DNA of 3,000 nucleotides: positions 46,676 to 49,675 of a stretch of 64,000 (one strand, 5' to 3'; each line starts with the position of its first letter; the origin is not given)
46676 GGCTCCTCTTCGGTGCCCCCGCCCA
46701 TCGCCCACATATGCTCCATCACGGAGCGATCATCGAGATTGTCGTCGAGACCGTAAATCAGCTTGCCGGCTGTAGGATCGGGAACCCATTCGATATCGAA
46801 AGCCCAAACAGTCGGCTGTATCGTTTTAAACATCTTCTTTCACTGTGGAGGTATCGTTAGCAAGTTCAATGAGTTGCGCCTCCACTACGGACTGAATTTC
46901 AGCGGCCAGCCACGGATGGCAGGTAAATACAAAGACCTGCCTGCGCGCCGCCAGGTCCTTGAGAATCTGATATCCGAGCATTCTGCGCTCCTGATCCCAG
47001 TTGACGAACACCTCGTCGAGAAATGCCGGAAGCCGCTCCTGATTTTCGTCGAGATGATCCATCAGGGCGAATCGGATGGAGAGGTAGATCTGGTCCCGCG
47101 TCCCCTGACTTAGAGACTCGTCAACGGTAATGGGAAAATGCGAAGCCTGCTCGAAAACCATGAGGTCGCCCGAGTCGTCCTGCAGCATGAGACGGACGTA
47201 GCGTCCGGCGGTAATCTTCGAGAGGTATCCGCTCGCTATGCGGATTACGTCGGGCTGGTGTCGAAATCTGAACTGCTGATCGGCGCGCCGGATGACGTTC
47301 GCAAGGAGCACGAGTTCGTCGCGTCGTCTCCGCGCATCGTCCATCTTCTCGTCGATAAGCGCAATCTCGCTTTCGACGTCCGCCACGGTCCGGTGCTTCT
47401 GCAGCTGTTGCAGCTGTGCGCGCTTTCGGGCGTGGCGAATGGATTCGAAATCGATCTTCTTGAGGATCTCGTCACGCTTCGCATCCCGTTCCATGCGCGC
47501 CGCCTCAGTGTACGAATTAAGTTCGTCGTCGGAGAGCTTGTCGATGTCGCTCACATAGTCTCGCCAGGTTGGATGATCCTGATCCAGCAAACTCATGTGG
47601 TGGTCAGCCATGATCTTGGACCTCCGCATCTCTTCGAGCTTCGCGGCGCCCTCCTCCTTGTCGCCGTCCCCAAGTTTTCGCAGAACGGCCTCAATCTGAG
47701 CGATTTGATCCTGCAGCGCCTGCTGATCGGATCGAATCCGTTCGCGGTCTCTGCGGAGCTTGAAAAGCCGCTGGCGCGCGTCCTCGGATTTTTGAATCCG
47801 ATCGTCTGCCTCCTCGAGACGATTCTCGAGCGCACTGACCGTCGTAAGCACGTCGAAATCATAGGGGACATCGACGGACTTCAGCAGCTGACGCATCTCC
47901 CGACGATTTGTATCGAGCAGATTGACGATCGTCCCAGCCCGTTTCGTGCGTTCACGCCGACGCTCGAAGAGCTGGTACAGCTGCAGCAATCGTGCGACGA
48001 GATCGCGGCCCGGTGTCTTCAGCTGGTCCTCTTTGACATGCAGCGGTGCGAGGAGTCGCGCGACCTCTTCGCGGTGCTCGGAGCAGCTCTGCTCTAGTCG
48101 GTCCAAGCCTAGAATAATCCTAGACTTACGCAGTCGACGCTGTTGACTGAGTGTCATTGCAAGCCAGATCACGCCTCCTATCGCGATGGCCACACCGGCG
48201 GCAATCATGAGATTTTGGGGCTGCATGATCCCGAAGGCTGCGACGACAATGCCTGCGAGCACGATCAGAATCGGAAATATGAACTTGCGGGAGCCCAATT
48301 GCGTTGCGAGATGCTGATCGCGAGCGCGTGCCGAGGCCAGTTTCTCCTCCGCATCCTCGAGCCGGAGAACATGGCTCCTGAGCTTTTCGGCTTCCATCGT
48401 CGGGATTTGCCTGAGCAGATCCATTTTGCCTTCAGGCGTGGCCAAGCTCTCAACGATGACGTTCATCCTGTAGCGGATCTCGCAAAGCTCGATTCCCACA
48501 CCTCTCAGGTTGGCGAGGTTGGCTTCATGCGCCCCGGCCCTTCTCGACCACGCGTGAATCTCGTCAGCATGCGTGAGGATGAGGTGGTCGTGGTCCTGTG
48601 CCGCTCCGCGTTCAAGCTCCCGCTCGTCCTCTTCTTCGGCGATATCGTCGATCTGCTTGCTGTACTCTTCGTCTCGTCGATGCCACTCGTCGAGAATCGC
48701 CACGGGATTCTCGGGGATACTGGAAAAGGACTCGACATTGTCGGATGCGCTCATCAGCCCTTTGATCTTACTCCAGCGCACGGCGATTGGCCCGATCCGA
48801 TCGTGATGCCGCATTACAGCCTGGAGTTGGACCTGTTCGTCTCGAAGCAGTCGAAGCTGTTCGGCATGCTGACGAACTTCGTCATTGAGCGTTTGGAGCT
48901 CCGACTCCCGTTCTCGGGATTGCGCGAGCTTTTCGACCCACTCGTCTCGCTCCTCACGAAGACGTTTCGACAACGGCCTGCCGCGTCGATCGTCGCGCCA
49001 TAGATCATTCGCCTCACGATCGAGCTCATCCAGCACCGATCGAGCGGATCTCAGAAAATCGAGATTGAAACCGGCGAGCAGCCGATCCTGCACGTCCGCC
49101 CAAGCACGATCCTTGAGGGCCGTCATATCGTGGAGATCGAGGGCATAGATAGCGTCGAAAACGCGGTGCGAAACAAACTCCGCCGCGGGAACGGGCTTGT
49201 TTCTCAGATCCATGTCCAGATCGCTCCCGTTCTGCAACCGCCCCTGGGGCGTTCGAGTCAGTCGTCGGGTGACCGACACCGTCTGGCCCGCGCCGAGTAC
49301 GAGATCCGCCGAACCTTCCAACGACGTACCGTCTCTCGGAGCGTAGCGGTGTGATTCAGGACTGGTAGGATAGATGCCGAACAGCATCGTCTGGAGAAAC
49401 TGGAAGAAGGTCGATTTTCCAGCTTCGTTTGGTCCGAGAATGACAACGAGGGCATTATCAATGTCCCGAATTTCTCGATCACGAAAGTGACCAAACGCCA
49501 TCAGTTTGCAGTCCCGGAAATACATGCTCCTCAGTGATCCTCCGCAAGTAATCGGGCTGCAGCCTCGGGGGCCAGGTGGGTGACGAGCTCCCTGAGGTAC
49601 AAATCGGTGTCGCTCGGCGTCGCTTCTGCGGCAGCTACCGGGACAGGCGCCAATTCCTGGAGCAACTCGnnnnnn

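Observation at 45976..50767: SbcD-like / membrane-anchored SMC-like ATPase / PolB-type DEDDy exonuclease operon: a yhaO-yhaN-type module with a non-orthologous third nuclease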

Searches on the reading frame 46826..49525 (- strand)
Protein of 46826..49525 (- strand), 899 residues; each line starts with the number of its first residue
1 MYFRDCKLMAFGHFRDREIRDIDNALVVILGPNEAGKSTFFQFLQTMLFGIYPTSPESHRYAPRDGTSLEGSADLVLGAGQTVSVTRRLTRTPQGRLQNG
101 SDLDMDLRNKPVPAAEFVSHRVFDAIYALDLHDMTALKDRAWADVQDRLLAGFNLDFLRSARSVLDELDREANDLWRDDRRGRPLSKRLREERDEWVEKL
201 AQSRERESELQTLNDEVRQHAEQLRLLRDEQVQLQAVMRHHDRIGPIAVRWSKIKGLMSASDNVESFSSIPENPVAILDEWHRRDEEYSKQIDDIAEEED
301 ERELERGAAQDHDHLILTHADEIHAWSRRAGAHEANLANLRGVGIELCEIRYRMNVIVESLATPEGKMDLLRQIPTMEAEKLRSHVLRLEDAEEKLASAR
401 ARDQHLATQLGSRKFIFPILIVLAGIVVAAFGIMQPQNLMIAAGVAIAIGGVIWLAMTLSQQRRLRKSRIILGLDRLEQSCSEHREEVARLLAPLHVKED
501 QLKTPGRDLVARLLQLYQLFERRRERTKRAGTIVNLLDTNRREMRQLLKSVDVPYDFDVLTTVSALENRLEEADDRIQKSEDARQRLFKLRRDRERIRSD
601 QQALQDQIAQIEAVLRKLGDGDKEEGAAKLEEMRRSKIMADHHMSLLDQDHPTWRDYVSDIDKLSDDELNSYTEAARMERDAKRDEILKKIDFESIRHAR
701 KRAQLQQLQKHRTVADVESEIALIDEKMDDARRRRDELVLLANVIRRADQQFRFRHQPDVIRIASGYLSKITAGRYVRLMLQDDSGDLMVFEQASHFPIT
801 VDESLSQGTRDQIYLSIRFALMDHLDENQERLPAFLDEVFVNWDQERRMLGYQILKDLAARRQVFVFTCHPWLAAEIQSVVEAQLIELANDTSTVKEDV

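Call 4: search_protein_families(library=pfam, proteins=[window:46826-49525:-], max_evalue=0.01)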
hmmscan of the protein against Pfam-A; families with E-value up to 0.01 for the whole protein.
window:46826-49525:- (899 aa): 6 families
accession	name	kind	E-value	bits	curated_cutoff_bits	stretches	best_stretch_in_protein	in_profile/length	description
PF13514.12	AAA_27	-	8e-18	65.2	22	1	1-195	1-191/206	AAA domain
PF13476.12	AAA_23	-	4.7e-11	44.2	27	1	7-259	3-177/201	AAA domain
PF02463.25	SMC_N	-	2.7e-07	30.7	40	1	189-881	90-209/220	RecF/RecN/SMC N terminal domain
PF11239.13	DUF3040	-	0.00042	21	24.7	1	390-454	19-84/84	Protein of unknown function (DUF3040)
PF13175.12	AAA_15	-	0.0028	17.8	32.1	1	7-48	7-47/374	AAA ATPase domain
PF13555.12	AAA_29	-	0.0077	16.4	27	0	7-49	5-47/61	P-loop containing region of AAA domain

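Call 5: search_protein_families(library=padloc, proteins=[window:46826-49525:-], max_evalue=0.01)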
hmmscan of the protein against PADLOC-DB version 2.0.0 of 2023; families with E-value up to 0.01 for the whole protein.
window:46826-49525:- (899 aa): 9 families
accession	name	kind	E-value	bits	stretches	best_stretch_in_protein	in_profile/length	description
PDLC04135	mad3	-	3.2e-08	31.5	1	14-876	13-329/374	mads_3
PDLC02981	AriAB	-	5.8e-05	19.9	1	1-48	1-47/694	-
PDLC03859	LmuB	-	0.00012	19.5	0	21-50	20-49/611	-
PDLC03865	LmuB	-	0.00016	18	0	24-42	31-49/1007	-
PDLC02979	AriA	-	0.00056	17.8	1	10-48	10-47/373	-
PDLC04144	HEC-01B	-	0.00077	16.7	1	4-45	4-44/395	-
PDLC00069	GajA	-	0.0011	15.5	1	1-47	1-46/687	AAA ATPase domain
PDLC03863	LmuB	-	0.0068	13.1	1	23-91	23-85/610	-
PDLC04140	mad8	-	0.009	13.5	0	23-51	26-54/314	mads_8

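Call 6: search_protein_families(library=ncbifam, proteins=[window:46826-49525:-], max_evalue=0.01)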
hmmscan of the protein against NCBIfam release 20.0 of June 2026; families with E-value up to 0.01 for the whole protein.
window:46826-49525:- (899 aa): 2 families
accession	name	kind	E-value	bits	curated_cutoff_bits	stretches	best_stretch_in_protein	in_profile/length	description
NF002572.0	PRK02224.1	equivalog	0.0014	17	1087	1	508-749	153-397/888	DNA double-strand break repair ATPase Rad50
NF058603.1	SCO2097_fam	equivalog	0.0035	17.7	110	1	395-464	24-91/129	SCO2097 family morphological protein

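Call 21: find_homologous_proteins(query=window:46826-49525:-, max_evalue=0.00001)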
Query window:46826-49525:- (899 aa): 139 proteins with E <= 0.00001 among 8000 candidates; the best 120 are listed.
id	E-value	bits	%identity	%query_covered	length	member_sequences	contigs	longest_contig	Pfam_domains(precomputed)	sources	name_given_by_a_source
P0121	0.0e+0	1907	97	100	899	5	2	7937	PF13514.13,PF13476.13,PF02463.26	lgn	-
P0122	0.0e+0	1638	81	100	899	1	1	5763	PF13514.13,PF13476.13,PF02463.26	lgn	-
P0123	0.0e+0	1516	76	99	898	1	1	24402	PF13514.13,PF13476.13,PF02463.26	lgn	-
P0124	0.0e+0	1512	75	100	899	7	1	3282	PF13514.13,PF13476.13,PF02463.26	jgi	-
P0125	1.4e-278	945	49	99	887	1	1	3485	PF13514.13,PF13476.13,PF02463.26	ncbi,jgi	-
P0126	1.3e-276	938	49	99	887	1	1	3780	PF13514.13,PF13476.13,PF02463.26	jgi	-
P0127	1.1e-275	935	50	99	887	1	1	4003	PF13514.13,PF13476.13,PF02463.26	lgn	-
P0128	4.8e-274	930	50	99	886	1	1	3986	PF13514.13,PF13476.13,PF02463.26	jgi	jgi:uncharacterized protein YhaN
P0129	1.8e-170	587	37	98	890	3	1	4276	PF13514.13,PF13175.13,PF13476.13,PF02463.26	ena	-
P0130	7.4e-136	473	34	99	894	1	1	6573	PF13514.13,PF13476.13,PF02463.26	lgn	-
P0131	8.1e-127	443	32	99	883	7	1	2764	PF13514.13,PF13476.13,PF02463.26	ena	-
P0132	3.4e-121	424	32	97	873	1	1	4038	PF13514.13,PF13476.13,PF02463.26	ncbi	-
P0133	3.7e-120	421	32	99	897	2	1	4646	PF13514.13,PF13476.13,PF02463.26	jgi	jgi:uncharacterized protein YhaN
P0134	5.7e-115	404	32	99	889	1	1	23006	PF13514.13,PF13476.13,PF02463.26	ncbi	-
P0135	4.7e-114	401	32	99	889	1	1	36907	PF13514.13,PF13476.13,PF02463.26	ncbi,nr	ncbi:MAG: AAA family ATPase [Rhodothermia bacterium]|nr:AAA family ATPase [Rhodothermia bacterium]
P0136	1.6e-111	392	32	99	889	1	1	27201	PF13514.13,PF13476.13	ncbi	-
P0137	1.7e-107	379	31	99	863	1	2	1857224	PF13514.13,PF13476.13,PF02463.26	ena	-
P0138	1.7e-97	346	31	98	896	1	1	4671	PF13514.13,PF13476.13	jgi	jgi:uncharacterized protein YhaN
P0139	7.6e-96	340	31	45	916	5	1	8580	PF13514.13,PF13476.13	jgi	jgi:uncharacterized protein YhaN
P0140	2.8e-93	332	44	20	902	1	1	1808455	PF13514.13,PF13476.13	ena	-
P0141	3.2e-89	318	29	98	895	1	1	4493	PF13514.13,PF13476.13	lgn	-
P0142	3.6e-89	318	32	96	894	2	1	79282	PF13514.13,PF13476.13,PF02463.26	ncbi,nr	ncbi:MAG TPA: AAA family ATPase [Longimicrobiales bacterium]|nr:AAA family ATPase [Longimicrobiales 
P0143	1.4e-87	313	29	99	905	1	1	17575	PF13514.13,PF02463.26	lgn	-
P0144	2.7e-85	305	33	31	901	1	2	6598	PF13514.13,PF13476.13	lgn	-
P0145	6.9e-84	301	29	98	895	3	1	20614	PF13514.13,PF13476.13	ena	-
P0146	2.3e-83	299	33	34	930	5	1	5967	PF13514.13,PF13476.13,PF02463.26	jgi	jgi:uncharacterized protein YhaN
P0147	7.2e-82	294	29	95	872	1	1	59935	PF13514.13,PF02463.26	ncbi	-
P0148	3.6e-81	292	30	94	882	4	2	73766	PF13514.13,PF13476.13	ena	-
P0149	9.2e-81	290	27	12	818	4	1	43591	PF13514.13,PF13476.13,PF02463.26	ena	-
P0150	3.7e-80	288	30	97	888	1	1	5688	PF13514.13,PF13476.13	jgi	jgi:uncharacterized protein YhaN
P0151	5.6e-80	288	28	43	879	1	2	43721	PF13514.13,PF13476.13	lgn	-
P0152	2.8e-78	282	31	44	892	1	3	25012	PF13514.13,PF13476.13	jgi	jgi:uncharacterized protein YhaN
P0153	6.0e-72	261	28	95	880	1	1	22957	PF13514.13,PF13476.13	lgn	-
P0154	1.7e-68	250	36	28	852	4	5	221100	PF13514.13,PF13476.13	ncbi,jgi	jgi:uncharacterized protein YhaN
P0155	2.0e-55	207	46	16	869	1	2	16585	PF13514.13,PF13476.13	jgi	jgi:uncharacterized protein YhaN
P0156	6.0e-55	205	29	45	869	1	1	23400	PF13514.13,PF13476.13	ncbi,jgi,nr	ncbi:MAG: AAA family ATPase [Deltaproteobacteria bacterium]|jgi:uncharacterized protein YhaN|nr:AAA 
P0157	4.3e-54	202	46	18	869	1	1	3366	PF13514.13,PF13476.13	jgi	jgi:uncharacterized protein YhaN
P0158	2.1e-47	180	42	20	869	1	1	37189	PF13514.13,PF13476.13,PF02463.26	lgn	-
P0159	6.4e-44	169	42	21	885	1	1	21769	PF13514.13,PF13476.13,PF02463.26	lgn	-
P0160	5.6e-33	132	29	41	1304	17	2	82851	PF13514.13,PF13175.13,PF13476.13,PF02463.26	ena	-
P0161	1.0e-32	131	28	45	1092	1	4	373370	PF13514.13,PF13175.13,PF13476.13,PF02463.26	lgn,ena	-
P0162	1.0e-29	122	28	38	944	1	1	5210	PF13514.13,PF13175.13,PF13476.13,PF02463.26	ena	-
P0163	2.2e-29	120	29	23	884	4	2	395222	PF13514.13,PF13175.13,PF13476.13,PF02463.26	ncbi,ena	-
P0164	3.1e-27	113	34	18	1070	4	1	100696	PF13514.13,PF13476.13,PF02463.26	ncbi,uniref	ncbi:AAA family ATPase [Archangium sp.]|uniref:AAA family ATPase n=1 Tax=Archangium sp. TaxID=187262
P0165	1.8e-26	111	39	14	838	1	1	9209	PF13514.13,PF13476.13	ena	-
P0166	4.2e-26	110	39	6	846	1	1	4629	PF13514.13,PF13476.13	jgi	jgi:uncharacterized protein YhaN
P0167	1.9e-25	107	34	21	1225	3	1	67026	PF13514.13,PF13476.13,PF02463.26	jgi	jgi:uncharacterized protein YhaN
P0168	4.1e-25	106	29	32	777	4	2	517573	PF13514.13,PF13476.13,PF02463.26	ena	-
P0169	6.3e-25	106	32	25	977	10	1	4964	PF13514.13,PF13476.13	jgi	jgi:uncharacterized protein YhaN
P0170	4.1e-24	103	29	21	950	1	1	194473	PF13514.13,PF13476.13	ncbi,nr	ncbi:MAG: AAA family ATPase [Bacillota bacterium]|nr:AAA family ATPase [Bacillota bacterium]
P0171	1.7e-23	101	33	19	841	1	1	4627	PF13514.13,PF02463.26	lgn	-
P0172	2.3e-23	101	33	21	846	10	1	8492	PF13514.13,PF13476.13,PF02463.26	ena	-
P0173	3.0e-23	100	34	14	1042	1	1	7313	PF13514.13,PF13476.13,PF02463.26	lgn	-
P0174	5.9e-23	99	33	17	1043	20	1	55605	PF13514.13,PF13175.13,PF13476.13,PF02463.26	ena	-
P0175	1.7e-22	98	35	17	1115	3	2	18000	PF13514.13,PF13476.13,PF02463.26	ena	-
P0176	4.1e-22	96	33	21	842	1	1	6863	PF13514.13,PF13476.13,PF02463.26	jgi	jgi:uncharacterized protein YhaN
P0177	4.5e-22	96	31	24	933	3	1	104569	PF13514.13,PF13476.13,PF02463.26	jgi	-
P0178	5.7e-22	96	35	19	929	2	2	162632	PF13514.13,PF13476.13,PF02463.26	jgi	-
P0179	7.2e-22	96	35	15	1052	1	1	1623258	PF13514.13,PF13476.13,PF02463.26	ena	-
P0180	1.9e-21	94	34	17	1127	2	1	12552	PF13514.13,PF13476.13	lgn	-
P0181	3.0e-21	94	33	23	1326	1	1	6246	PF13514.13,PF13175.13,PF13476.13,PF02463.26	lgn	-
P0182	9.5e-21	92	34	14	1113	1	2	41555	PF13514.13,PF13476.13,PF02463.26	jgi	jgi:uncharacterized protein YhaN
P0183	1.6e-20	91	32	21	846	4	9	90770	PF13514.13,PF13476.13,PF02463.26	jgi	jgi:uncharacterized protein YhaN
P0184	1.9e-20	91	35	14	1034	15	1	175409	PF13514.13,PF13175.13,PF13476.13,PF02463.26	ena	-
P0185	2.0e-20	91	34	17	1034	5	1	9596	PF13514.13,PF13476.13,PF02463.26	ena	-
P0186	7.0e-20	89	32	22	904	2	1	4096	PF13514.13,PF13476.13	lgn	-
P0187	7.9e-20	89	33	18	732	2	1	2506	PF13514.13,PF13476.13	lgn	-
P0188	1.1e-19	88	34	21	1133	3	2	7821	PF13514.13,PF13476.13,PF02463.26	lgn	-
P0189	1.1e-19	88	33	15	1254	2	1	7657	PF13514.13,PF13476.13,PF02463.26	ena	-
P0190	3.1e-19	87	32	19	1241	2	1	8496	PF13514.13,PF13476.13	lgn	-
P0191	3.6e-19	87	32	21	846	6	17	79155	PF13514.13,PF13476.13,PF02463.26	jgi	jgi:uncharacterized protein YhaN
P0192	2.6e-18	84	28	33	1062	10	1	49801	PF13514.13,PF13175.13,PF13476.13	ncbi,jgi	jgi:uncharacterized protein YhaN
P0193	3.2e-18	84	34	16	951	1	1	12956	PF13514.13,PF13476.13,PF02463.26,PF13304.13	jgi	jgi:uncharacterized protein YhaN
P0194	6.6e-18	83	31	19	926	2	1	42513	PF13514.13,PF13476.13,PF02463.26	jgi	jgi:uncharacterized protein YhaN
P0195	1.4e-17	81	31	21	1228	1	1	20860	PF13514.13,PF13476.13,PF02463.26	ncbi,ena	-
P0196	1.6e-17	81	33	16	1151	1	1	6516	PF13514.13,PF13175.13,PF13476.13,PF02463.26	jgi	jgi:uncharacterized protein YhaN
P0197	2.5e-17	81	33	19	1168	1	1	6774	PF13514.13,PF13476.13,PF02463.26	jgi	jgi:uncharacterized protein YhaN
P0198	3.5e-17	80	31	17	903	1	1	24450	PF13514.13,PF13476.13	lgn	-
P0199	6.5e-17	79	27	35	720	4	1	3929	PF13514.13,PF13175.13,PF13476.13,PF02463.26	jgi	-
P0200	1.9e-16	78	29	20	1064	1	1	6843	PF13514.13,PF13175.13,PF13476.13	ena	-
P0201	3.4e-16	77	28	19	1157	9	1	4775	PF13514.13,PF13175.13,PF13476.13,PF02463.26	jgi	jgi:uncharacterized protein YhaN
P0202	4.7e-16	76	27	31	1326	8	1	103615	PF13514.13,PF13175.13,PF13476.13,PF02463.26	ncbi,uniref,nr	ncbi:AAA family ATPase [Desulfovibrio sp. ZJ200]|uniref:AAA family ATPase n=1 Tax=Desulfovibrio sp. 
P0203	2.5e-15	74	29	23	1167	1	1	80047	PF13514.13,PF13175.13,PF13476.13,PF02463.26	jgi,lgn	-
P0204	2.9e-15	74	28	23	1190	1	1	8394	PF13514.13,PF13476.13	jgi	jgi:uncharacterized protein YhaN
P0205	4.4e-15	73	37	13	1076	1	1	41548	PF13514.13,PF13476.13,PF02463.26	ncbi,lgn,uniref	ncbi:AAA family ATPase [Paenibacillus sp. GCM10023252]|uniref:AAA family ATPase n=1 Tax=Paenibacillu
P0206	8.1e-15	72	31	19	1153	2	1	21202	PF13514.13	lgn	-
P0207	1.1e-14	72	29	19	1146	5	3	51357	PF13514.13,PF13175.13,PF13476.13,PF02463.26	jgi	-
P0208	2.3e-14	71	30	17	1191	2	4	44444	PF13514.13,PF13175.13,PF13476.13,PF02463.26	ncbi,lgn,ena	-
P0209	2.8e-14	71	30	17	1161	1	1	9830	PF13514.13,PF13175.13,PF13476.13,PF02463.26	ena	-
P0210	4.1e-14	70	28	19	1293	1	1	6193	PF13514.13,PF13476.13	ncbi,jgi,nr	ncbi:MAG: AAA family ATPase [Planctomycetaceae bacterium]|jgi:uncharacterized protein YhaN|nr:AAA fa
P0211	1.3e-13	68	28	19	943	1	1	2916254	PF13514.13,PF13476.13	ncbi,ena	-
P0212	1.6e-13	68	31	18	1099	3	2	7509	PF13514.13,PF13476.13,PF02463.26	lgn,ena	-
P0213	2.3e-13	67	28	15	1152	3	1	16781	PF13514.13,PF13175.13,PF13476.13,PF02463.26,PF13304.13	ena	-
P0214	2.1e-12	64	25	19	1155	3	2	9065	PF13514.13,PF13175.13,PF13476.13,PF02463.26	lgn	-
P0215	3.0e-12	64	32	16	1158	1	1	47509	PF13514.13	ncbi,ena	-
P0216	3.3e-12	64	29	16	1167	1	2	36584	PF13514.13,PF13175.13,PF13476.13,PF02463.26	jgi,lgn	jgi:uncharacterized protein YhaN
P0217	4.5e-12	63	36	14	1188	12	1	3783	PF13514.13,PF13175.13,PF13476.13,PF02463.26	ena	-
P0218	8.1e-12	62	31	18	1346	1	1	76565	PF13514.13,PF13476.13,PF02463.26,PF13304.13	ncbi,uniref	ncbi:AAA family ATPase [Deinococcus navajonensis]|uniref:AAA family ATPase n=1 Tax=Deinococcus navaj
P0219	1.1e-11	62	30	14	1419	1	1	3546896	PF13514.13,PF13476.13,PF13555.13,PF02463.26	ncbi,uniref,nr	ncbi:AAA family ATPase [Pseudonocardia endophytica]|uniref:AAA domain-containing protein n=1 Tax=Pse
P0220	1.1e-11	62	40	13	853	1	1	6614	PF13514.13,PF13476.13,PF02463.26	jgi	jgi:uncharacterized protein YhaN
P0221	2.9e-11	61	30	19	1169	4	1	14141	PF13514.13,PF13175.13,PF13476.13,PF02463.26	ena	-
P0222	3.1e-11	60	26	34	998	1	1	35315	PF13514.13,PF13476.13,PF13304.13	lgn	-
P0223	1.2e-10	58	32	18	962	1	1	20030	PF13514.13,PF13476.13,PF02463.26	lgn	-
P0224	1.3e-10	58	33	20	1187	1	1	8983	PF13514.13,PF13175.13,PF13555.13,PF02463.26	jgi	jgi:uncharacterized protein YhaN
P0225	1.6e-10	58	27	18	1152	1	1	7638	PF13514.13,PF13476.13,PF13555.13,PF02463.26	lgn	-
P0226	3.3e-10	57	26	15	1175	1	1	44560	PF13514.13,PF13476.13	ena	-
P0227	5.8e-10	56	28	27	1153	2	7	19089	PF13514.13,PF13476.13,PF02463.26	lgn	-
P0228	6.1e-10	56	34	9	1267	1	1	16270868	PF13514.13,PF13476.13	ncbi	ncbi:AAA family ATPase [Sorangium sp. So ce1128]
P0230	1.0e-9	55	27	24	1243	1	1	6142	PF13514.13,PF13476.13,PF02463.26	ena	-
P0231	1.2e-9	55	34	17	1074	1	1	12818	PF13514.13,PF13476.13,PF13555.13,PF02463.26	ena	-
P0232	1.4e-9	55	31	13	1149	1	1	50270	PF13514.13,PF13476.13,PF13555.13,PF02463.26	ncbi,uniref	ncbi:AAA family ATPase [Actinomadura sp. NPDC049753]|uniref:AAA family ATPase n=1 Tax=Actinomadura s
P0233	1.7e-9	55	34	15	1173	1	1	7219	PF13514.13,PF13476.13,PF02463.26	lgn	-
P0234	2.9e-9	54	35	9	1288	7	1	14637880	PF13514.13,PF13476.13,PF02463.26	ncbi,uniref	ncbi:AAA family ATPase [Sorangium sp. So ce296]|uniref:AAA family ATPase n=1 Tax=Sorangium sp. So ce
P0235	2.9e-9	54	31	22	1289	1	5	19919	PF13514.13,PF13175.13,PF13476.13,PF02463.26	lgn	-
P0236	3.6e-9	54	34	9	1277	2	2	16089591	PF13514.13,PF13476.13,PF02463.26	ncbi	ncbi:AAA family ATPase [Sorangium sp. So ce429]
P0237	7.6e-9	53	35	13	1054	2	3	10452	PF13514.13,PF13476.13,PF02463.26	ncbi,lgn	ncbi:MAG: hypothetical protein AMXMBFR4_25720 [Candidatus Hydrogenedentota bacterium]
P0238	7.9e-9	52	30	15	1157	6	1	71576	PF13514.13,PF13476.13,PF02463.26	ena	-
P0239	8.1e-9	52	27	23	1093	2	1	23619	PF13514.13,PF13476.13,PF02463.26,PF13304.13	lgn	-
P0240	9.6e-9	52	29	14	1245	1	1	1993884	PF13514.13,PF13476.13,PF13555.13,PF02463.26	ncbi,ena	-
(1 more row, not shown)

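Call 22: find_encoding_contigs(protein=P0123, flank=8000, max_places=1)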
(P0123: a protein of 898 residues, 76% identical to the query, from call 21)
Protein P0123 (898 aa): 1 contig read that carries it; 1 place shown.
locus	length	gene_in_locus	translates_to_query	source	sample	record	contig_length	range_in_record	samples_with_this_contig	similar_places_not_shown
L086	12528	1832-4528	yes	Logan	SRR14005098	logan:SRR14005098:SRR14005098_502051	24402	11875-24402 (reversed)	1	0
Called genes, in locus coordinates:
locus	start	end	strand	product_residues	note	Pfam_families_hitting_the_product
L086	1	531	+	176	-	?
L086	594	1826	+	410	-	PF00149:Metallophos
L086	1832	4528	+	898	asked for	PF02463:SMC_N (faint), PF13476:AAA_23, PF13514:AAA_27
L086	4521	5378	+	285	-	PF10108:DNA_pol_B_exo2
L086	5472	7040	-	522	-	PF00498:FHA, PF00089:Trypsin (weak), PF13365:Trypsin_2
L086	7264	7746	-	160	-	-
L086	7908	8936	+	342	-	PF08240:ADH_N, PF16912:Glu_dehyd_C, PF00107:ADH_zinc_N, PF13602:ADH_zinc_N_2 (weak)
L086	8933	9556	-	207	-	PF00440:TetR_N, PF17938:TetR_C_29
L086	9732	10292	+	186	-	PF00583:Acetyltransf_1, PF13527:Acetyltransf_9, PF13508:Acetyltransf_7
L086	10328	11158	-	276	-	PF03618:Kinase-PPPase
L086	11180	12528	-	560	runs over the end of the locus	PF01979:Amidohydro_1 (faint), PF07969:Amidohydro_3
